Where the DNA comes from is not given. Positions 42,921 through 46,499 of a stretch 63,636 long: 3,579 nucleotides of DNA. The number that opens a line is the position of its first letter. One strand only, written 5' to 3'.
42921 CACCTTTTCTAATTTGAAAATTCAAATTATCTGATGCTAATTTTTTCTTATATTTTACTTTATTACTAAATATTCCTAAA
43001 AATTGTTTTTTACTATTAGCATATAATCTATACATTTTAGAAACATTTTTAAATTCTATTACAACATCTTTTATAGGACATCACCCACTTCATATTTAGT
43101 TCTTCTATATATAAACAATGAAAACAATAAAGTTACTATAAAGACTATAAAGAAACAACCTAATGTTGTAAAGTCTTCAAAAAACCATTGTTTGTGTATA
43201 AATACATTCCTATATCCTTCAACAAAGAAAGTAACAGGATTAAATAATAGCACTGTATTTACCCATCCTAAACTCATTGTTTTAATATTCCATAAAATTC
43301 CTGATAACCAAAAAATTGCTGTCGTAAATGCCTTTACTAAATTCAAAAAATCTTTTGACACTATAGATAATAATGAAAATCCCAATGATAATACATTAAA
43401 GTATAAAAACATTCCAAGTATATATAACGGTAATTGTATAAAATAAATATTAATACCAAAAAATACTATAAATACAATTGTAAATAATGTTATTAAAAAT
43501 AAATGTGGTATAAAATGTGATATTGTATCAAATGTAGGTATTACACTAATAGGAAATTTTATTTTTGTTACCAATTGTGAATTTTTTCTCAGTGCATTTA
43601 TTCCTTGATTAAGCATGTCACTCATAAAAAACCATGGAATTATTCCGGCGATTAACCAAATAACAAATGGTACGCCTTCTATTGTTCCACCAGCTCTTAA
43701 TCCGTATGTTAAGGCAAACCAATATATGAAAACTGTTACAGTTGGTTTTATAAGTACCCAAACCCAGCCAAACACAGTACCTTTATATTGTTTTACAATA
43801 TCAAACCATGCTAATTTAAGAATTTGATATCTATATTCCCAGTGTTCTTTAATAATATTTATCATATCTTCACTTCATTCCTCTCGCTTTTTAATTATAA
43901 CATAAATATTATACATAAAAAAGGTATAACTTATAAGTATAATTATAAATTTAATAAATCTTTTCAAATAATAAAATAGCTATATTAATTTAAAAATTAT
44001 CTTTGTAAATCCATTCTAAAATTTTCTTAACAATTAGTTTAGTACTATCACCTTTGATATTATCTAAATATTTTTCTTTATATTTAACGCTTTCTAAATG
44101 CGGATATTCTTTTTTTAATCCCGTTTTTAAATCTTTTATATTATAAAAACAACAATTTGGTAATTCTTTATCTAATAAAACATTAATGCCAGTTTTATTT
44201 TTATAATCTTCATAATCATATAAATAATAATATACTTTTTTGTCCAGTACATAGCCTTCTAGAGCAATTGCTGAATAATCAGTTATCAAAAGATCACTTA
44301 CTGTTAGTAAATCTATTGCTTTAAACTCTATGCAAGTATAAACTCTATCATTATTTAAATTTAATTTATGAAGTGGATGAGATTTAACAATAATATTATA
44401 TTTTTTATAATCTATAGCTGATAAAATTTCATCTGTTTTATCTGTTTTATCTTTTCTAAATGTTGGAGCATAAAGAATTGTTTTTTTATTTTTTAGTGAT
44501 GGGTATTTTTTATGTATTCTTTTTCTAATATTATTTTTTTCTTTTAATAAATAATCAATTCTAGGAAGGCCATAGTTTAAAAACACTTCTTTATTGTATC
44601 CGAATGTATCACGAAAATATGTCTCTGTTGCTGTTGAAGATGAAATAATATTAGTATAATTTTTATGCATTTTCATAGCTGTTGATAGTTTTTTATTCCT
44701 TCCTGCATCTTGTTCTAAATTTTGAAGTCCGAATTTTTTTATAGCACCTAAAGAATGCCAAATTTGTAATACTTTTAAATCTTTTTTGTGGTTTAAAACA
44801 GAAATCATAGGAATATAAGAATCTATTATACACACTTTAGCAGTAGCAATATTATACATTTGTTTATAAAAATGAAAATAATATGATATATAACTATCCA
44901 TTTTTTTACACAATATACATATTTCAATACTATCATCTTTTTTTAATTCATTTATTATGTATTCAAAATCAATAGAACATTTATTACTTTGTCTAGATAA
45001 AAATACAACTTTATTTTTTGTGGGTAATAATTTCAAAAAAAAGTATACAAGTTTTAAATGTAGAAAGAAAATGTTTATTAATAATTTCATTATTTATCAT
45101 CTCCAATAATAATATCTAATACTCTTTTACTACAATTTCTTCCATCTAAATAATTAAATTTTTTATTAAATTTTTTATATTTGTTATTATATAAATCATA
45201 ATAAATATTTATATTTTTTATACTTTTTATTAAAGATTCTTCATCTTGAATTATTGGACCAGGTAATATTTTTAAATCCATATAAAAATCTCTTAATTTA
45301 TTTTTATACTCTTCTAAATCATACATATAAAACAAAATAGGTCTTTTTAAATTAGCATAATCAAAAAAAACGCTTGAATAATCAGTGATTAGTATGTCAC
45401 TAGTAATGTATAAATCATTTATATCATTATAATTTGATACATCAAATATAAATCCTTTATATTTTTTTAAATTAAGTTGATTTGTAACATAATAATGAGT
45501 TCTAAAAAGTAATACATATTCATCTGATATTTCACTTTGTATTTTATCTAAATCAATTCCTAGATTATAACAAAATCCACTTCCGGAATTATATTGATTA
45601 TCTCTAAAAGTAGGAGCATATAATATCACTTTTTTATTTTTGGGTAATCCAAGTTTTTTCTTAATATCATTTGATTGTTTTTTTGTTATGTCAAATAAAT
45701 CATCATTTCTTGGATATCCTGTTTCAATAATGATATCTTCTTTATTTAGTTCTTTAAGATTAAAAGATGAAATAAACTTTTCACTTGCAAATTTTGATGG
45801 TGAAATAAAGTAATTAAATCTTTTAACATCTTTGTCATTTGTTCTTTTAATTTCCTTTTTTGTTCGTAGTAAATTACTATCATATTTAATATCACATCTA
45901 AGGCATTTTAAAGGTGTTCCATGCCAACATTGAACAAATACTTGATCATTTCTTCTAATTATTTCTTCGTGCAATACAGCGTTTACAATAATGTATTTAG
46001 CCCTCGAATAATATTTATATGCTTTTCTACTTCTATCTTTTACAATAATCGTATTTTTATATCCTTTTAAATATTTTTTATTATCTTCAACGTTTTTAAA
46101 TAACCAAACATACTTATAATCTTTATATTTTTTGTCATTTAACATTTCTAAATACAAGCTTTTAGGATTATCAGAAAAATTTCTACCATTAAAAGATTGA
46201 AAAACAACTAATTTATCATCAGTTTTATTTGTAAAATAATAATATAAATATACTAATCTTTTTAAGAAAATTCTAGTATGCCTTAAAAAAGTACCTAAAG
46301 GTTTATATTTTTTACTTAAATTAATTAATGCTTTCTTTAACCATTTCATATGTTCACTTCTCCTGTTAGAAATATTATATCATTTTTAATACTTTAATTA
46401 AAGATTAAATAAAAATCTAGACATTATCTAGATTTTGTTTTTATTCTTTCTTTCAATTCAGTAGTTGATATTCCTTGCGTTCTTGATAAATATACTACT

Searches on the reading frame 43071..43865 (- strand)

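Call 35: search_protein_families(library=pfam, proteins=[window:43071-43865:-], max_evalue=0.001)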
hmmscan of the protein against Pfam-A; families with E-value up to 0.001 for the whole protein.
window:43071-43865:- (264 aa): 1 family
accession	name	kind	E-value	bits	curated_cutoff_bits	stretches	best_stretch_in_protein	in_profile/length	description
PF01061.29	ABC2_membrane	-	1.1e-13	51.6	26.9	1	13-222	1-210/211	ABC-2 type transporter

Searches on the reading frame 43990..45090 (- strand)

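Call 35: search_protein_families(library=pfam, proteins=[window:43990-45090:-], max_evalue=0.001)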
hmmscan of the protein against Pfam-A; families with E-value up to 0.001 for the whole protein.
window:43990-45090:- (366 aa): 1 family
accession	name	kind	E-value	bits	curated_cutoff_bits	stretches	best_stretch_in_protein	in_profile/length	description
PF04464.20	Glyphos_transf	-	5e-51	174.2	22.1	1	21-358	8-366/367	CDP-Glycerol:Poly(glycerophosphate) glycerophosphotransferase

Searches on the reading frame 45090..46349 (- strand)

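Call 35: search_protein_families(library=pfam, proteins=[window:45090-46349:-], max_evalue=0.001)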
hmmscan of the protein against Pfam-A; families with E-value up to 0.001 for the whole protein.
window:45090-46349:- (419 aa): 2 families
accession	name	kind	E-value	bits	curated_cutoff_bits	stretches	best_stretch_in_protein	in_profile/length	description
PF04464.20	Glyphos_transf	-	2.5e-106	356.2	22.1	1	41-415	9-366/367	CDP-Glycerol:Poly(glycerophosphate) glycerophosphotransferase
PF14056.11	DUF4250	-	0.00084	19.7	27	0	351-391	15-55/55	Domain of unknown function (DUF4250)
